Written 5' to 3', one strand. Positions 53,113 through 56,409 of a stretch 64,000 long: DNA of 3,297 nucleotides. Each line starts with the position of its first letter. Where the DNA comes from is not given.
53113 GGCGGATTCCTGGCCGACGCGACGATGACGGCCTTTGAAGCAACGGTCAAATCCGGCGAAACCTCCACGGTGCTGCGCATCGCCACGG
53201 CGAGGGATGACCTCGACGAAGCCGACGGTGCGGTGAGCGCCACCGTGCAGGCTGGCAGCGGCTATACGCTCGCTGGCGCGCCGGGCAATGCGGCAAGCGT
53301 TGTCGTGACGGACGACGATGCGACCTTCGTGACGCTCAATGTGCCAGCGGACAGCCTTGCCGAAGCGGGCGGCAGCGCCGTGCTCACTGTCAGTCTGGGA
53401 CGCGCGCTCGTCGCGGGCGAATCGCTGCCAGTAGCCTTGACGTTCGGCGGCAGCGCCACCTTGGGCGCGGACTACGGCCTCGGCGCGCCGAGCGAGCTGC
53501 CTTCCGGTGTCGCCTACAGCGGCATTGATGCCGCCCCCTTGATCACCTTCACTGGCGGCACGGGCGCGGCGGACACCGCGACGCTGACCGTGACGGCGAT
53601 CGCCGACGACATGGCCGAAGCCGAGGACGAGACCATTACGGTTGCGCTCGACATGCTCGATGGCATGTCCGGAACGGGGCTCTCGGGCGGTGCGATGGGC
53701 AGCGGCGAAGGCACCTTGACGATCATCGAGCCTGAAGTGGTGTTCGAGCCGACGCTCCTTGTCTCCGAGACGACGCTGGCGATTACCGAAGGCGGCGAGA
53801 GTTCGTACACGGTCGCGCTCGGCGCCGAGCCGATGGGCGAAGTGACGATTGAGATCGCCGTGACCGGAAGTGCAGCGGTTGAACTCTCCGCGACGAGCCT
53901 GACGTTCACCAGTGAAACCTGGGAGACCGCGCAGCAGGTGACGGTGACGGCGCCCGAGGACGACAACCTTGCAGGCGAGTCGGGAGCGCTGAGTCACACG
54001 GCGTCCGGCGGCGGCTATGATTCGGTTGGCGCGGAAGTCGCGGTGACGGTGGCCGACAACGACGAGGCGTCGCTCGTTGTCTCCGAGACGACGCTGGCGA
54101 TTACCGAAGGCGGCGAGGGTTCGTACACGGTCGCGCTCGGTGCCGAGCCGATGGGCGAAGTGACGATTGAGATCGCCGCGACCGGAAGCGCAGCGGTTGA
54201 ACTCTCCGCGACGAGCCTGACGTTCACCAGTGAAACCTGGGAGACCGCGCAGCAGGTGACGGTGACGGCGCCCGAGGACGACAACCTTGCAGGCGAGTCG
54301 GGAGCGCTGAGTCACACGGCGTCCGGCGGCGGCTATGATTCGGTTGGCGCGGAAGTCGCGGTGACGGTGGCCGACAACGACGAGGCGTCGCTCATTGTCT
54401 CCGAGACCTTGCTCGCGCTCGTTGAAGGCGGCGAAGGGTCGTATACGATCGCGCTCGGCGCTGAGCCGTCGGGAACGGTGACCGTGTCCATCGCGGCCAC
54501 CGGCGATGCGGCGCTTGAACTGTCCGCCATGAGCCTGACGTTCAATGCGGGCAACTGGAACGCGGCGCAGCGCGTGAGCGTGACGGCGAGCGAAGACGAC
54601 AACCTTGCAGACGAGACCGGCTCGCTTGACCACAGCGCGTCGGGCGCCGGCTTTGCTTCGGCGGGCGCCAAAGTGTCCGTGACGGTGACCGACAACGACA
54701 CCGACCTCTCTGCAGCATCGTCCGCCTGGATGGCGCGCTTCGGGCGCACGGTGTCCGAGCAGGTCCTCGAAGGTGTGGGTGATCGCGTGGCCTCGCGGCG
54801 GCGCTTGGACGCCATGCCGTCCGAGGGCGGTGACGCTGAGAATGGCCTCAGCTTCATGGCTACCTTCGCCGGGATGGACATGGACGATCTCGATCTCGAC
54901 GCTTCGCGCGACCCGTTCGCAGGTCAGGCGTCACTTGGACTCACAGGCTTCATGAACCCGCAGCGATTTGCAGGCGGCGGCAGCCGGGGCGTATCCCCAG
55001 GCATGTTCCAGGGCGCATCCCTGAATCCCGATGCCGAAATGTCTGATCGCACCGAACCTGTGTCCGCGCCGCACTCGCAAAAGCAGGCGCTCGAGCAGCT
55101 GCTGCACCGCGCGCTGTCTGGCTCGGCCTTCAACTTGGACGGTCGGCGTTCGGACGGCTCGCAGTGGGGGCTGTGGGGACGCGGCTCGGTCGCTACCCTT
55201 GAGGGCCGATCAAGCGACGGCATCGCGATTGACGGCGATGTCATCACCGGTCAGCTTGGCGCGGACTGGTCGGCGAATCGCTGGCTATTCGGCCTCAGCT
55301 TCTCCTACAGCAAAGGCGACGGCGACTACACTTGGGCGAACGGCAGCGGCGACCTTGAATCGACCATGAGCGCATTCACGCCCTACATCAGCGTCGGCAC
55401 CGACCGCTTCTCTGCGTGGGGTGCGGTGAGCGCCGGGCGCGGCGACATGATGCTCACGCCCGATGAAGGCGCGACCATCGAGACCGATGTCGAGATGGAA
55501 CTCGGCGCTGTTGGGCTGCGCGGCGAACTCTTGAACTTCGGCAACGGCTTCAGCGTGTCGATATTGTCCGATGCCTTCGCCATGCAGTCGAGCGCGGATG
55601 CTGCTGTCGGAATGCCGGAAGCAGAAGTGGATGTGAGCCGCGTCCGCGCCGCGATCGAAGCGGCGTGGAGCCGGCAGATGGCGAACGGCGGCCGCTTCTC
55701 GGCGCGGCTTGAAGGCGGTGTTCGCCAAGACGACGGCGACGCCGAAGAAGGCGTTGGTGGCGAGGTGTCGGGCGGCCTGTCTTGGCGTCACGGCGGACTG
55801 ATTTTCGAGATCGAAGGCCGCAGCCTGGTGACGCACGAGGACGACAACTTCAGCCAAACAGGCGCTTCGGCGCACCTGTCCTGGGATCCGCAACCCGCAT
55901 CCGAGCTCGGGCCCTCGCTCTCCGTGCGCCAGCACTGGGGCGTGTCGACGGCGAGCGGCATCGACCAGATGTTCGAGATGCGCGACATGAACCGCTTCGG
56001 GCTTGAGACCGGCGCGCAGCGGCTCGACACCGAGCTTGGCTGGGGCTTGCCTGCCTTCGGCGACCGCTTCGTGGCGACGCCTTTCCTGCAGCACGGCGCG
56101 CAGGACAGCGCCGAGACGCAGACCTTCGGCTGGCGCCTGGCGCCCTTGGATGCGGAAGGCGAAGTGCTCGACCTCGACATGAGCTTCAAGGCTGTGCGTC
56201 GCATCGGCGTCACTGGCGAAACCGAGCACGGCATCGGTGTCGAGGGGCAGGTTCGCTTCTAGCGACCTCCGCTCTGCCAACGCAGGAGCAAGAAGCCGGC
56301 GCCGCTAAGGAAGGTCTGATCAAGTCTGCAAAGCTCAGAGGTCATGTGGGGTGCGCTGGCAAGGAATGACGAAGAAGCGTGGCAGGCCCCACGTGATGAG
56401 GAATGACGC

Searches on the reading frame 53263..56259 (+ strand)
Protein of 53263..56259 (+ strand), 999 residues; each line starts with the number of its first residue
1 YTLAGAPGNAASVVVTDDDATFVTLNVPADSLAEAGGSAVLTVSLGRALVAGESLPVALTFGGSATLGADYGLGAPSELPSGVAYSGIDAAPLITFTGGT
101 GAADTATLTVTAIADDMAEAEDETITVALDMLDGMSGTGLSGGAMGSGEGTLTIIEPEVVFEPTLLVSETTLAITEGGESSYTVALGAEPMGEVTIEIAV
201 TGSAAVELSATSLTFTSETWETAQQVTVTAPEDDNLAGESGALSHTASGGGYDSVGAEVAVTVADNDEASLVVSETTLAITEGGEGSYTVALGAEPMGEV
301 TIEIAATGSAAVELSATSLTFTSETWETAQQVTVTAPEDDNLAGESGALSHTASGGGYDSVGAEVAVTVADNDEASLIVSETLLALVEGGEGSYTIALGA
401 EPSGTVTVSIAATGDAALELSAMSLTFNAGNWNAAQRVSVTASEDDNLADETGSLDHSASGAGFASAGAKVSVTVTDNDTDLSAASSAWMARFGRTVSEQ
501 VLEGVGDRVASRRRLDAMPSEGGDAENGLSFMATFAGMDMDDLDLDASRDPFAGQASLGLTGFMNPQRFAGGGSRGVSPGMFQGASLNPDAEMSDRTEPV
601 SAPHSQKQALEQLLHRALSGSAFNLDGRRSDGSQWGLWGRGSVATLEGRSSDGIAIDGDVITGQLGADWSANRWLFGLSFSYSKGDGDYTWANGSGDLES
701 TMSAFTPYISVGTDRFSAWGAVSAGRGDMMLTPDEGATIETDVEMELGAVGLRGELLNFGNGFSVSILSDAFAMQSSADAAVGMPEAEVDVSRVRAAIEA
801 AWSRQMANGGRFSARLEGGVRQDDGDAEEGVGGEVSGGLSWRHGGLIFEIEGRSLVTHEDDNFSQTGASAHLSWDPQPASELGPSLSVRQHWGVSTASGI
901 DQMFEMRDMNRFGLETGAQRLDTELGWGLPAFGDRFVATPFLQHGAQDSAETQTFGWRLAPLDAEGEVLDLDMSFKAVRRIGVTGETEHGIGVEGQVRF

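Call 6: search_protein_families(library=pfam, proteins=[window:53263-56259:+])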
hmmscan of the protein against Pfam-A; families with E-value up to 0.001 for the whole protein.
window:53263-56259:+ (999 aa): 2 families
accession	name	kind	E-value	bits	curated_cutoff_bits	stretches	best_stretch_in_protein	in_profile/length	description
PF03160.20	Calx-beta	-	0.0002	21.8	27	0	103-135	69-100/119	Calx-beta domain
PF17766.7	fn3_6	-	0.00076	20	26.4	0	301-352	36-87/99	Fibronectin type-III domain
